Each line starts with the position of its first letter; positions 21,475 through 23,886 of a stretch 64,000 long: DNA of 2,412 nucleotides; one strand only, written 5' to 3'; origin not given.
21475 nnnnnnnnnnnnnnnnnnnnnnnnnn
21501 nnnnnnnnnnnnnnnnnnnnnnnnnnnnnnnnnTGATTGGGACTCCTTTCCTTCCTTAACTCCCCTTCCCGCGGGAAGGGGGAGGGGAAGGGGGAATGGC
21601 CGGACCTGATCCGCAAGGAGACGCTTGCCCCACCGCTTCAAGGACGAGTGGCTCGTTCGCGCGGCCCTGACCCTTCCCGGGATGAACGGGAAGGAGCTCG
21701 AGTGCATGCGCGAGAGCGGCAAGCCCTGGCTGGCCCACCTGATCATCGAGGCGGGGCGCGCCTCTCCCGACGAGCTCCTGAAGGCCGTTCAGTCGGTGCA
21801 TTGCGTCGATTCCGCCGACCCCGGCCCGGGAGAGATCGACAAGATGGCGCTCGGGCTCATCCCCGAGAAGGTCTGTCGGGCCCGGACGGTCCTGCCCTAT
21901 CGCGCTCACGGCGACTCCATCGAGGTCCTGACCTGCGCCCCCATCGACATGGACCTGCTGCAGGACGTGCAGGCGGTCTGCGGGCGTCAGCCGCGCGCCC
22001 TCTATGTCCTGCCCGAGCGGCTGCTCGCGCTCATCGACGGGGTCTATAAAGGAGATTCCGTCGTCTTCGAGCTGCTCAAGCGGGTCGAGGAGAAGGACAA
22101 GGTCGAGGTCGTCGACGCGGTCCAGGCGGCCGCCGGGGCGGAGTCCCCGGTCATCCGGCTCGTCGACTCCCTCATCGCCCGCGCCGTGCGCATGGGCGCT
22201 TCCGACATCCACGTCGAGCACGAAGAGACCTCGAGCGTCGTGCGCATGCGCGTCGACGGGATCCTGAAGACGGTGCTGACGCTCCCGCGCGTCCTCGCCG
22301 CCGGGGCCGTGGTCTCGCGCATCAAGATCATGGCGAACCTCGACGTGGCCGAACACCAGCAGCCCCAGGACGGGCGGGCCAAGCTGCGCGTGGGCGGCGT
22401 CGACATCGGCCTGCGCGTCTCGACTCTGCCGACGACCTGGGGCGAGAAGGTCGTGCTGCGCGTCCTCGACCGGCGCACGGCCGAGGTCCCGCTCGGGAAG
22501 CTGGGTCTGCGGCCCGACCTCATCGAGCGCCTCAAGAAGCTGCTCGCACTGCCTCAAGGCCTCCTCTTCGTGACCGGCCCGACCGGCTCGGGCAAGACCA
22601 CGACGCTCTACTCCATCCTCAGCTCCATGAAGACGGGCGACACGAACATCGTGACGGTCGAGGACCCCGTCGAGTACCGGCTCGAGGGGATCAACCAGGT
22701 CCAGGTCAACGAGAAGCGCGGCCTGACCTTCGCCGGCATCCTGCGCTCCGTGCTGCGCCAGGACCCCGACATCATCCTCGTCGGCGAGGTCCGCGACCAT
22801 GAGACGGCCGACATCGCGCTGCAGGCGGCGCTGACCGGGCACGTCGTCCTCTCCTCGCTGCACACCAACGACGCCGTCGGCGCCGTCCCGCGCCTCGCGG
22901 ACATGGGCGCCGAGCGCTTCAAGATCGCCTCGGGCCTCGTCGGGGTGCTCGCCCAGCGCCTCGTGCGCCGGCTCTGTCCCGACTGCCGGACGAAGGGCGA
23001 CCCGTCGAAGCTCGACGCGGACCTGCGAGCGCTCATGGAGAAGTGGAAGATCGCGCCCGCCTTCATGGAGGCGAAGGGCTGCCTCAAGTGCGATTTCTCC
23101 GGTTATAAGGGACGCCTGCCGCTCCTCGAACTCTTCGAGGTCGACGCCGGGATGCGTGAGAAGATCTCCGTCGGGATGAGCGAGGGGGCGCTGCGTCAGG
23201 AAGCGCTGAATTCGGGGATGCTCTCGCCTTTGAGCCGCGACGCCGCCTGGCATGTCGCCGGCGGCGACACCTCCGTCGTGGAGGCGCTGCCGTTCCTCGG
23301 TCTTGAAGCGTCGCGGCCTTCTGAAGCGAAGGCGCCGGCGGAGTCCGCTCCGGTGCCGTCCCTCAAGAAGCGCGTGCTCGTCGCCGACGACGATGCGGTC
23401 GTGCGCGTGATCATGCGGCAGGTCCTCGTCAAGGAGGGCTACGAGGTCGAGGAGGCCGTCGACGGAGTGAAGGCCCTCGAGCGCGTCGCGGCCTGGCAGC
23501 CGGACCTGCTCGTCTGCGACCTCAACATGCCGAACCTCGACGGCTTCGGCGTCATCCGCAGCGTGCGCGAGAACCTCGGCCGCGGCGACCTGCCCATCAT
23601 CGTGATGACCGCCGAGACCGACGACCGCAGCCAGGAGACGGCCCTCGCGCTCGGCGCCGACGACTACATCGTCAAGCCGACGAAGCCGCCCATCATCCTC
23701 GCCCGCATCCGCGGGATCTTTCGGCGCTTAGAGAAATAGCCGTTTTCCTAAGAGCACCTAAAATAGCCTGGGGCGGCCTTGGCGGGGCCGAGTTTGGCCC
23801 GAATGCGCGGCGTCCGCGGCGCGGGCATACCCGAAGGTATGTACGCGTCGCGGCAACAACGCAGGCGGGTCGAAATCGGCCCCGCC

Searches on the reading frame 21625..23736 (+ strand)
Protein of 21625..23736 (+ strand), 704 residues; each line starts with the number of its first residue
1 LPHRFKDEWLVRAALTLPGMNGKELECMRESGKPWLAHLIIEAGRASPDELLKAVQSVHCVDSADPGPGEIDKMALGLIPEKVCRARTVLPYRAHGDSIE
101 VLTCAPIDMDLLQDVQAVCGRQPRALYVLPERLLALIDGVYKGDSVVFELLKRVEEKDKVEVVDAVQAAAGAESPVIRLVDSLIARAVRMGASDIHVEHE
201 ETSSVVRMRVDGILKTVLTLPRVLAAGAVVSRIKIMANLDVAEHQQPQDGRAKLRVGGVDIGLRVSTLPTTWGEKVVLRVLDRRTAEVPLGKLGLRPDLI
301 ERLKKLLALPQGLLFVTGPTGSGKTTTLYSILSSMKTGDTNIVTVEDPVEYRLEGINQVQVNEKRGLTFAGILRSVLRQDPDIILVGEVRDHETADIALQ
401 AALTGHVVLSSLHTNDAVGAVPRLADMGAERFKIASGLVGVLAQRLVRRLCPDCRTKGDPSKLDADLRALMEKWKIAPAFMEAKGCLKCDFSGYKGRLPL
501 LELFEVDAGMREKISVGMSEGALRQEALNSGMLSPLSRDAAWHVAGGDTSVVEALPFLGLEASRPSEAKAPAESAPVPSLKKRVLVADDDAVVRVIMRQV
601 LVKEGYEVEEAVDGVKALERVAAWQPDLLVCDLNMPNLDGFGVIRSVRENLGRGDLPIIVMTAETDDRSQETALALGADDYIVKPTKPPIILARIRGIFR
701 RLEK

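Call 8: search_protein_families(library=pfam, proteins=[window:21625-23736:+], max_evalue=0.01)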
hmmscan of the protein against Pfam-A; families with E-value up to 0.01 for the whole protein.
window:21625-23736:+ (704 aa): 7 families
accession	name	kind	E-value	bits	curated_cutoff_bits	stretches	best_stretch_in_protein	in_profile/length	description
PF00437.27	T2SSE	-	6.3e-125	417.1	24.9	1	173-554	5-368/370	Type II/IV secretion system protein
PF00072.30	Response_reg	-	1.2e-27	96.7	30.2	1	584-695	1-110/111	Response regulator receiver domain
PF05157.20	MshEN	-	2.6e-10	40.6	23.1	1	64-143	6-86/90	MshEN domain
PF13401.12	AAA_22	-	0.0012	19.6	27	1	311-350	5-44/130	AAA domain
PF13173.12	AAA_14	-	0.0012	19.3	27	0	313-354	4-46/129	AAA domain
PF25199.1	nSTAND_NTPase5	-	0.0013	19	34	1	311-360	41-91/145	Novel STAND NTPase 5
PF13191.12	AAA_16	-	0.0019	19.2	32.6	1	299-377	8-79/167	AAA ATPase domain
